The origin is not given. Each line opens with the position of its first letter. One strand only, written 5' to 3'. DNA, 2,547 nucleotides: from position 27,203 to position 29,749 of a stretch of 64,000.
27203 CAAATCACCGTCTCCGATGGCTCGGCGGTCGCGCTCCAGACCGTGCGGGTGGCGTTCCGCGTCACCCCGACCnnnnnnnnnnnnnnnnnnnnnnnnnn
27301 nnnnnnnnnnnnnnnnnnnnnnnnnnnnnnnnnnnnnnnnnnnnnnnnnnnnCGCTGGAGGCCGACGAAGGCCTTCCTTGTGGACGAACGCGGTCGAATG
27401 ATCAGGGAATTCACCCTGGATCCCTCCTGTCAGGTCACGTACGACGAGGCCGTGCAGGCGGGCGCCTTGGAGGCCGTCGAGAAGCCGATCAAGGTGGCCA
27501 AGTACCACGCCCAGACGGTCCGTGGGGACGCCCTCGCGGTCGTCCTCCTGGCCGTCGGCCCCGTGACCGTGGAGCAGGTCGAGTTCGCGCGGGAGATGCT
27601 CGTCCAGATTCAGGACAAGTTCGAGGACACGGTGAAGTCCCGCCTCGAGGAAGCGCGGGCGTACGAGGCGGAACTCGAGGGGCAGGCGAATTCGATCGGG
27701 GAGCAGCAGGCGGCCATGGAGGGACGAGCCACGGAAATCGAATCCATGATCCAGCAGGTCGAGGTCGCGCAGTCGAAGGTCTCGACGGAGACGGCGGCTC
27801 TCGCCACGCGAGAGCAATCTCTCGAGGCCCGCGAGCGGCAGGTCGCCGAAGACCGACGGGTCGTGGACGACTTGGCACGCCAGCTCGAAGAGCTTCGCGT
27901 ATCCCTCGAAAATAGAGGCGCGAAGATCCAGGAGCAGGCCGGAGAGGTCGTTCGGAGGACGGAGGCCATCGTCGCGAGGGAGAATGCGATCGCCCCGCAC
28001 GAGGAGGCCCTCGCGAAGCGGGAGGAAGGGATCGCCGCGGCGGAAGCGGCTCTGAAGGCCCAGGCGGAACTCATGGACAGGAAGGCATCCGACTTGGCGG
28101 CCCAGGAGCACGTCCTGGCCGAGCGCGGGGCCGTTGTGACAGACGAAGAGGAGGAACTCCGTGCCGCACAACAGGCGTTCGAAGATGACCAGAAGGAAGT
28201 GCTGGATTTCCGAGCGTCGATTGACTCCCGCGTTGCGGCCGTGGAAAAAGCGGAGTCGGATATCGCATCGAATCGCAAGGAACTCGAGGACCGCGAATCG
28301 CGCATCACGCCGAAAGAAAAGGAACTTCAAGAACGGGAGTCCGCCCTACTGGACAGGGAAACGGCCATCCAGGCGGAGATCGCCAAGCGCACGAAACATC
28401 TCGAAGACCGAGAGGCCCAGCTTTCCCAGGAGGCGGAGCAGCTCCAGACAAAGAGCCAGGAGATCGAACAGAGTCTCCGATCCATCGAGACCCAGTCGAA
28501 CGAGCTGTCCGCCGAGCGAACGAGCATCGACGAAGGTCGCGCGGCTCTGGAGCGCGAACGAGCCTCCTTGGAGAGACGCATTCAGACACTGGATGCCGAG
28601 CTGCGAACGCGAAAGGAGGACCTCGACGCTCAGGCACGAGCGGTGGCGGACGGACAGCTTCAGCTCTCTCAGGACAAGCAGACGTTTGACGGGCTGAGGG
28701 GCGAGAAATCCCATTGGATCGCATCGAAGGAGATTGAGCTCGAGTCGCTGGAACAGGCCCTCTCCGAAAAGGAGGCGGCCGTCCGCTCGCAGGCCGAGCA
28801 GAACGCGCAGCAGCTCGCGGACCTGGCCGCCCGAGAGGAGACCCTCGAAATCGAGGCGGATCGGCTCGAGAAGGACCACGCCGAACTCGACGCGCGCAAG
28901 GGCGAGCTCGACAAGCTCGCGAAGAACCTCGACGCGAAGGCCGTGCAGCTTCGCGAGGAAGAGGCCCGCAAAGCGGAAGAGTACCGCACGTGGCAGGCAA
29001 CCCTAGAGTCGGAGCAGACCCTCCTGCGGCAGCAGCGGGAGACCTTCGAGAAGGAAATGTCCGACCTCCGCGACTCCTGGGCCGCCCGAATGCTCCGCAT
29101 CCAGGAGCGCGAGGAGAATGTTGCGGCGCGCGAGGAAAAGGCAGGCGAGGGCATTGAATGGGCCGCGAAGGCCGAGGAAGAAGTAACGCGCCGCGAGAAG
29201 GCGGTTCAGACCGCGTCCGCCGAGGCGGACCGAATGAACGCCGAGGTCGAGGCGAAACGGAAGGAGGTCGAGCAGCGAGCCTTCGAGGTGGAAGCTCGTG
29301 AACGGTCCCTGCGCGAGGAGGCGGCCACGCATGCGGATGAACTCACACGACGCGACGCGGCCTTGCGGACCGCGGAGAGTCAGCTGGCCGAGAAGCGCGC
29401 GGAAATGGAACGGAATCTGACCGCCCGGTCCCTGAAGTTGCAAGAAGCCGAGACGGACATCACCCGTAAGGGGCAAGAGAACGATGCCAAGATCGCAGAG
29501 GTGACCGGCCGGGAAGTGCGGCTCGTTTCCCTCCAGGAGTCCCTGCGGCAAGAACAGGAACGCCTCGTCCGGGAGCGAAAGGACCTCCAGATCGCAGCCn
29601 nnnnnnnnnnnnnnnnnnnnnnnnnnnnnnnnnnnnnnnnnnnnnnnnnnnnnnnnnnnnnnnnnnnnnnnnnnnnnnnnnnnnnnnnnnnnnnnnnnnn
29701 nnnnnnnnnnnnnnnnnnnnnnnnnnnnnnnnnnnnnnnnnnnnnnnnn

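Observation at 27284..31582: Single TM helix followed by about 1317 residues of nearly uninterrupted cytoplasmic coiled coil (potentially about 190-200 nm long)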

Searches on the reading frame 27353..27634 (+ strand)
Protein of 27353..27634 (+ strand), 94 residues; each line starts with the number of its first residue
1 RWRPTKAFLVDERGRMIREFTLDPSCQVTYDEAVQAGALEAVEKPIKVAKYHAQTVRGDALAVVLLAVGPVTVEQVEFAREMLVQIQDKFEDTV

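Call 18: find_homologous_proteins(query=A2, max_evalue=0.01)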
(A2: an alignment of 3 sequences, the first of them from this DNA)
Query A2 (3 sequences) (92 aa, profile of the alignment): 84 proteins with E <= 0.01 among 152 candidates.
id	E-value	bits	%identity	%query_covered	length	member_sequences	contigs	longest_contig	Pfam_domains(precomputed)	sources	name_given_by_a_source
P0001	4.0e-37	144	26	86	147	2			-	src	-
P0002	1.5e-36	142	26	85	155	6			-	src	-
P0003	1.8e-36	142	28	85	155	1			-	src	-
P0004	4.2e-36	141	28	85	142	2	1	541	-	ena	-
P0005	7.4e-36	140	28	85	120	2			-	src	-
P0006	7.5e-36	140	26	85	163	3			-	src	-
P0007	7.7e-35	137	21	85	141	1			-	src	-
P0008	2.5e-34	135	25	86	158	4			-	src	-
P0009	5.8e-34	134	25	89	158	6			-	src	-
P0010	7.0e-34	134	28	85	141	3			-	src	-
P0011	1.2e-33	133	28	78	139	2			-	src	-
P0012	1.4e-33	133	25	85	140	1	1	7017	-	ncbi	-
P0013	2.6e-33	132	26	85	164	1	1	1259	-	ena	-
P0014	4.5e-33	131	24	79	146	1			-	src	-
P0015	3.0e-32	128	24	79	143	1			-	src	-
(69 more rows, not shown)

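Call 46: search_protein_representatives(alignment_id=A5)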
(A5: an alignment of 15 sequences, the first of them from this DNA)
Query: 15 sequences, 83 profile positions. Proteins with E-value up to 0.001 (for the whole library): 98; up to 1e-10: 63; up to 1e-30: 11. The best 98 are listed.
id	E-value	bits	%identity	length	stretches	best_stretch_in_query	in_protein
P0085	2.9e-34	133.0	-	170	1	1-82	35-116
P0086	8.7e-34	131.5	-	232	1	1-83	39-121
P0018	1.1e-33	131.1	-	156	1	1-82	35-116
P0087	3.2e-33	129.7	-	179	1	1-82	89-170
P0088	4.5e-33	129.2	-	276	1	2-82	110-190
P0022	8.1e-33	128.4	-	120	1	2-83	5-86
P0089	1.1e-32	128.0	-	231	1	1-83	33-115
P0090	3.4e-32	126.4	-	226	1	5-82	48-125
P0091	4.0e-32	126.2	-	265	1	1-82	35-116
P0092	4.4e-32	126.0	-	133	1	1-82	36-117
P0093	7.9e-31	122.0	-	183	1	1-83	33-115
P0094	1.6e-30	121.0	-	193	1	1-75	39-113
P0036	1.7e-30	121.0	-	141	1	1-76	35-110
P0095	2.8e-30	120.2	-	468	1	1-83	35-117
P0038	2.9e-28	113.8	-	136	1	1-70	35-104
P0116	1.3e-16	76.4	-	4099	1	1-82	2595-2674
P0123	8.2e-15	70.7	-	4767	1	1-82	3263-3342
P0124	1.5e-14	69.9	-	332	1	3-82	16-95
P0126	3.0e-14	68.9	-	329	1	1-82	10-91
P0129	5.5e-13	64.8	-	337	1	3-82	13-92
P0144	2.0e-09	53.4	-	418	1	1-82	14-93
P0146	8.7e-09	51.4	-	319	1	5-80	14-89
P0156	1.0e-06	44.8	-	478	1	4-81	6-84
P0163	1.9e-04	37.5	-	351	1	5-82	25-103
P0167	4.8e-04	36.2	-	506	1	4-77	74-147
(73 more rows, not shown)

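Call 73: list_cluster_members(proteins=[P0124, P0126, P0129, P0146, P0156, P0163, P0167, P0144, P0116, P0123])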
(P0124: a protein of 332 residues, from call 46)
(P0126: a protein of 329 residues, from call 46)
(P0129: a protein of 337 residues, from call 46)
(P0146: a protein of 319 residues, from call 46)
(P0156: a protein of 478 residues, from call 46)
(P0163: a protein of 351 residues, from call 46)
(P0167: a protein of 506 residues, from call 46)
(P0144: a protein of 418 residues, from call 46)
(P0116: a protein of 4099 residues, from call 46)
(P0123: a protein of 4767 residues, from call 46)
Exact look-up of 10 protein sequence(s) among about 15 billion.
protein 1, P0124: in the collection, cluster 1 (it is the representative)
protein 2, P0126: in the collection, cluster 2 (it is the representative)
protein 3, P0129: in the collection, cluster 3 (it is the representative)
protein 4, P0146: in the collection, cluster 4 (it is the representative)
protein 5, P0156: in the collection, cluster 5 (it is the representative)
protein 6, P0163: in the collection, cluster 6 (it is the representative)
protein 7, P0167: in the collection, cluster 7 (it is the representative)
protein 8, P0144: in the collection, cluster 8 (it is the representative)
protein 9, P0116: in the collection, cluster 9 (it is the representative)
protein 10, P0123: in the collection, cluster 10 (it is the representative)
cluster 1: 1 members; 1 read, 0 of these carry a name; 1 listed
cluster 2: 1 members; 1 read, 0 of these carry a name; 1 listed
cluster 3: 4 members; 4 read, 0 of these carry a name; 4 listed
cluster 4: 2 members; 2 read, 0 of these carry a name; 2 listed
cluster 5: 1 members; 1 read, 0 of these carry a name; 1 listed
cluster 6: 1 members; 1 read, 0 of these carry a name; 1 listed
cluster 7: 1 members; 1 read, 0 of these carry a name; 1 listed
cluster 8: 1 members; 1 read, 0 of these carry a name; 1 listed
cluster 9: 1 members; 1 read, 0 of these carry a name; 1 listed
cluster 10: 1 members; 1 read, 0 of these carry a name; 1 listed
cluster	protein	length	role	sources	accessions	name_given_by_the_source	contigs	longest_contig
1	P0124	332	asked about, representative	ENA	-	-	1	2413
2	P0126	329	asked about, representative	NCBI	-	-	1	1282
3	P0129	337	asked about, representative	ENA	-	-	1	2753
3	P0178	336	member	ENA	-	-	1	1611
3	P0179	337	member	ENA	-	-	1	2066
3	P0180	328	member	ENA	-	-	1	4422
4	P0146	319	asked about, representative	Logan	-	-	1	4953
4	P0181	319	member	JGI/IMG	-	-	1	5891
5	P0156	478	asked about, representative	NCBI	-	-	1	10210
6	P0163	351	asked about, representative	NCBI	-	-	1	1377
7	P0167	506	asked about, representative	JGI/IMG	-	-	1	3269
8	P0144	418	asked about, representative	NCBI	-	-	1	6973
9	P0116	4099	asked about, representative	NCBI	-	-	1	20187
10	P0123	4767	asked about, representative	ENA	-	-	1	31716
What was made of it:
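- Tried and rejected: A cluster-member look-up for names or taxonomy returned no names (call 73).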

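Call 75: find_homologous_proteins(query=A6, max_evalue=0.00001)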
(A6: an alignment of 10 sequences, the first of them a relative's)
Query A6 (10 sequences) (304 aa, profile of the alignment): 65 proteins with E <= 0.00001 among 8000 candidates.
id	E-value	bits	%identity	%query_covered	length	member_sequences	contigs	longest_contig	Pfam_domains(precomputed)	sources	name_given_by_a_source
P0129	1.8e-132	460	48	95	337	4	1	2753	-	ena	-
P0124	2.0e-131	456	43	95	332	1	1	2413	-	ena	-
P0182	2.2e-123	430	45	98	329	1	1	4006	-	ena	-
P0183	1.2e-122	427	46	99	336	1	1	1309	-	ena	-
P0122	5.4e-121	422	100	100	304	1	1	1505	-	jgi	-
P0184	2.4e-120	420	48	95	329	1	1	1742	-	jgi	jgi:hypothetical protein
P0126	1.6e-118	414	44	94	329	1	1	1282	-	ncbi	-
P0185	2.5e-117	410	48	98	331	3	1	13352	-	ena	-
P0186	1.1e-116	408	48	98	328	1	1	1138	-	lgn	-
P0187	7.4e-114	398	48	99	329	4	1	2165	-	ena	-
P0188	1.7e-113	397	54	99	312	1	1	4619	-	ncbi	-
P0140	2.1e-110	387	55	99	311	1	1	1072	-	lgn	-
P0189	1.2e-109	385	53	100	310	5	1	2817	-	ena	-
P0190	1.8e-109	384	66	99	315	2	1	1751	-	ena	-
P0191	1.9e-109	384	66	99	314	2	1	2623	-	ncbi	-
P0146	2.1e-107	377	36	98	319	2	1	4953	-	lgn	-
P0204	1.4e-99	352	50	95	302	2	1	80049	-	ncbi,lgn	-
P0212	3.7e-96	340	48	94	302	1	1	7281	PF08581.16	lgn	-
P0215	9.5e-94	332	68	95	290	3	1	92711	-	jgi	-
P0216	2.7e-93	331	30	96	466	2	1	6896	PF27881.1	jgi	-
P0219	6.3e-92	326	35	33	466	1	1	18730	PF27881.1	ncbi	-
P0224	3.1e-89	318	28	97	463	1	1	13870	PF27881.1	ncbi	-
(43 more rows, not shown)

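Call 76: search_protein_families(library=pfam, proteins=[P0219, P0224, P0216, P0212], max_evalue=1)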
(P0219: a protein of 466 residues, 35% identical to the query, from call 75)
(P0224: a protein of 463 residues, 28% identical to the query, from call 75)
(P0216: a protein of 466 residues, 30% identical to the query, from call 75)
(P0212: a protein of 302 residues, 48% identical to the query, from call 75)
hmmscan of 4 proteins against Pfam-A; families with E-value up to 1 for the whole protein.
P0219 (466 aa): 5 families
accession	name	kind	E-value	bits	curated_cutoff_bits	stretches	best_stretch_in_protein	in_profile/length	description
PF08913.16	VBS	-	0.00023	21.8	21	1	252-318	13-78/125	Vinculin Binding Site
PF12072.13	RNase_Y_N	-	0.0096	15.8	32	2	350-402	65-114/201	RNase Y N-terminal region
PF04513.17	Baculo_PEP_C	-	0.16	12.5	38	1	211-290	8-81/140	Baculovirus polyhedron envelope protein, PEP, C terminus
PF10095.14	DUF2333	-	0.26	10.6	22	1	236-339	121-218/330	Uncharacterized protein conserved in bacteria (DUF2333)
PF05531.17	NPV_P10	-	0.67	10.9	29.8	0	166-206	20-63/75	Nucleopolyhedrovirus P10 protein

P0224 (463 aa): 4 families
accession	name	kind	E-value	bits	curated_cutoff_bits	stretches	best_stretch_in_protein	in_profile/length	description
PF12072.13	RNase_Y_N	-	0.00059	19.7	32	2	320-403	36-118/201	RNase Y N-terminal region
PF08913.16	VBS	-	0.0051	17.5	21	1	246-315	10-78/125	Vinculin Binding Site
PF06818.20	Fez1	-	0.0058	17.6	34.4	1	147-261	38-154/199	Fez1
PF14282.11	FlxA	-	0.064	13.8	26.3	1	262-320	11-69/101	FlxA-like protein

P0216 (466 aa): 3 families
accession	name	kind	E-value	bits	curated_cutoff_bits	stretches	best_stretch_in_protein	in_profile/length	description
PF23735.1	KIF9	-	0.00065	20.3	31.9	1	206-291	35-120/140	Kinesin-like protein KIF9 domain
PF12072.13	RNase_Y_N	-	0.023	14.6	32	2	146-231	67-152/201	RNase Y N-terminal region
PF01291.22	LIF_OSM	-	0.49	11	23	0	246-289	72-115/162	LIF / OSM family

P0212 (302 aa): 4 families
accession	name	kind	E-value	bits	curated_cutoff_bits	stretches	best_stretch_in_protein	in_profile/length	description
PF08581.15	Tup_N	-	3.1e-06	27.8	28.7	1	128-181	22-75/77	Tup N-terminal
PF09762.14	CCDC93_CC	-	0.00035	20.2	30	1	113-275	59-213/429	CCDC93 coiled-coil domain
PF13863.11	DUF4200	-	0.13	13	29.7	1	197-247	13-63/119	Domain of unknown function (DUF4200)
PF09531.15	Ndc1_Nup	-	0.53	9.4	29.8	1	102-230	334-463/607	Nucleoporin protein Ndc1-Nup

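Call 78: find_encoding_contigs(protein=P0215, flank=10000, max_places=2)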
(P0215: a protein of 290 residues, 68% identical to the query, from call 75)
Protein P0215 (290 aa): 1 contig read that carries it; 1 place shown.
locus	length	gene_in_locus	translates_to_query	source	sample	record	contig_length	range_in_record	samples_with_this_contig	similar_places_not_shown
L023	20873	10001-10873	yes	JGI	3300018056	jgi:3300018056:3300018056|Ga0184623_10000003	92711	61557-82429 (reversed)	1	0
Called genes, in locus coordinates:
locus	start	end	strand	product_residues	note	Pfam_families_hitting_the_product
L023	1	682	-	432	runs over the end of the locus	PF03136:Pup_ligase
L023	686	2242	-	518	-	PF16450:Prot_ATP_ID_OB_C (faint), PF00004:AAA, PF05496:RuvB_N (faint), PF13173:AAA_14 (weak)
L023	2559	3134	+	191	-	PF01169:GDT1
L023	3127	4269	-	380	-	PF00850:Hist_deacetyl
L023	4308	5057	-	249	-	PF00106:adh_short, PF08659:KR (weak), PF13561:adh_short_C2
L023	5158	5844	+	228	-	-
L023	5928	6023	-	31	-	-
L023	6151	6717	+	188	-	PF08279:HTH_11 (faint), PF01022:HTH_5, PF01047:MarR (weak), PF12802:MarR_2 (weak), PF12840:HTH_20, PF13412:HTH_24, PF25212:HVO_A0114 (faint)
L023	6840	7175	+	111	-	-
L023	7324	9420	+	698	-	PF02629:CoA_binding, PF13380:CoA_binding_2, PF13607:Succ_CoA_lig, PF19045:Ligase_CoA_2, PF13549:ATP-grasp_5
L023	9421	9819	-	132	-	PF00903:Glyoxalase, PF13669:Glyoxalase_4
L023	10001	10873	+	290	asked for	-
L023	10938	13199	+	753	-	PF02730:AFOR_N, PF01314:AFOR_C, PF02597:ThiS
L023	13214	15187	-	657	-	PF07705:CARDB (weak)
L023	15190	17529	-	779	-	PF13229:Beta_helix, PF05048:NosD, PF13229:Beta_helix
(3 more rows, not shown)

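Call 79: find_encoding_contigs(protein=P0204, flank=10000, max_places=2)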
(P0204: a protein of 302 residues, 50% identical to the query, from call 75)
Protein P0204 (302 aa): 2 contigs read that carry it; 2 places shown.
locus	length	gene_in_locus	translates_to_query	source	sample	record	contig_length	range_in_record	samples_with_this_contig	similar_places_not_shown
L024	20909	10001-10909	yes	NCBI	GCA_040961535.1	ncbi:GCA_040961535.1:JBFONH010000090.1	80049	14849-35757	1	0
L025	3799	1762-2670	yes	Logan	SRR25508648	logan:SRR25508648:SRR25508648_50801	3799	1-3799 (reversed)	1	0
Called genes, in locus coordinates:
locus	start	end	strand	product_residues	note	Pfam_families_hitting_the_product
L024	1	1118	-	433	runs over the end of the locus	PF03136:Pup_ligase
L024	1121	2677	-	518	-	PF00004:AAA, PF13173:AAA_14 (weak)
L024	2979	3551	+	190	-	PF01169:GDT1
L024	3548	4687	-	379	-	PF00850:Hist_deacetyl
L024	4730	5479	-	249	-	PF00106:adh_short, PF08659:KR, PF13561:adh_short_C2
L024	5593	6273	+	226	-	-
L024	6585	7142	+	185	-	PF13412:HTH_24 (weak), PF01022:HTH_5, PF12840:HTH_20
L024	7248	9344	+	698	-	PF02629:CoA_binding, PF13380:CoA_binding_2, PF13607:Succ_CoA_lig, PF19045:Ligase_CoA_2, PF13549:ATP-grasp_5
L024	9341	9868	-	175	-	PF00903:Glyoxalase, PF13669:Glyoxalase_4 (weak)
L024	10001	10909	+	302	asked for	-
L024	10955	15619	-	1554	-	-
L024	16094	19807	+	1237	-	-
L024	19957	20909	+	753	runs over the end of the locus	PF02730:AFOR_N, PF01314:AFOR_C, PF02597:ThiS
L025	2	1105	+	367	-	?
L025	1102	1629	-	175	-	PF00903:Glyoxalase, PF13669:Glyoxalase_4 (weak)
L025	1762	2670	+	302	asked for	-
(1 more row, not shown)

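Call 84: search_protein_families(library=pfam, proteins=[L024:16094-19804:+, L024:10958-15619:-], max_evalue=0.001)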
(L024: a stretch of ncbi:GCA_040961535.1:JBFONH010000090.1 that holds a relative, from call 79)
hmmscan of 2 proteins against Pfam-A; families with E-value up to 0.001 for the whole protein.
L024:16094-19804:+ (1237 aa): 0 families

L024:10958-15619:- (1554 aa): 1 family
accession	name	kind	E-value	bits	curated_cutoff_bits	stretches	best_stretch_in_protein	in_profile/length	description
PF19190.6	BACON_2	-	0.00079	19.7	25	0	1001-1026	30-55/94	Viral BACON domain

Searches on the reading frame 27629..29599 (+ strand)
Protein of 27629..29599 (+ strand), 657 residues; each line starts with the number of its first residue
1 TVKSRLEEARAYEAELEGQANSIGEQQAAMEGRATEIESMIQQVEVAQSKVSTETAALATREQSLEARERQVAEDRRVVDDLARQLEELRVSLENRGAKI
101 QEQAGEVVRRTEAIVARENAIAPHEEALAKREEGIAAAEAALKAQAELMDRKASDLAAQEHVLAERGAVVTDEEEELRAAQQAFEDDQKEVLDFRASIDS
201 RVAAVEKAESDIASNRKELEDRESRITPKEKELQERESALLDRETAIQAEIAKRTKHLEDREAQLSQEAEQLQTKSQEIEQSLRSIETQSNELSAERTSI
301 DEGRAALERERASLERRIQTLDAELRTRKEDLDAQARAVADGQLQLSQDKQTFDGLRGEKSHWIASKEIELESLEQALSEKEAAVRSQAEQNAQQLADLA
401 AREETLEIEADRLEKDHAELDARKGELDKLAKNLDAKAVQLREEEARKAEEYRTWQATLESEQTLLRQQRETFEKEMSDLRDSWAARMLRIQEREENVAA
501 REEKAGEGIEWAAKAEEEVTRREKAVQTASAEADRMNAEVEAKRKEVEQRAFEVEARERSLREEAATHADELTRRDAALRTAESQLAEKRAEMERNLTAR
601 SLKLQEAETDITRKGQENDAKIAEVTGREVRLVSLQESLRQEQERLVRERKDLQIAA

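Call 15: search_protein_families(library=pfam, proteins=[window:27629-29599:+], max_evalue=10)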
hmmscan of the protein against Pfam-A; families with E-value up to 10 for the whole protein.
window:27629-29599:+ (657 aa): 4 families
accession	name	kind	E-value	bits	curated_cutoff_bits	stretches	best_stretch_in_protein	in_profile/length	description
PF12072.13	RNase_Y_N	-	3.6e-05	23.7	32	4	201-319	62-175/201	RNase Y N-terminal region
PF24319.2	DUF7491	-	0.005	17.5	30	1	256-334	3-81/90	Coiled-coil region of unknown function (DUF7491)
PF08282.18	Hydrolase_3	-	0.12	12.5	20.9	1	155-273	51-169/255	haloacid dehalogenase-like hydrolase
PF07544.18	Med9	-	0.13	12.7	26.9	1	2-39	31-68/80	RNA polymerase II transcription mediator complex subunit 9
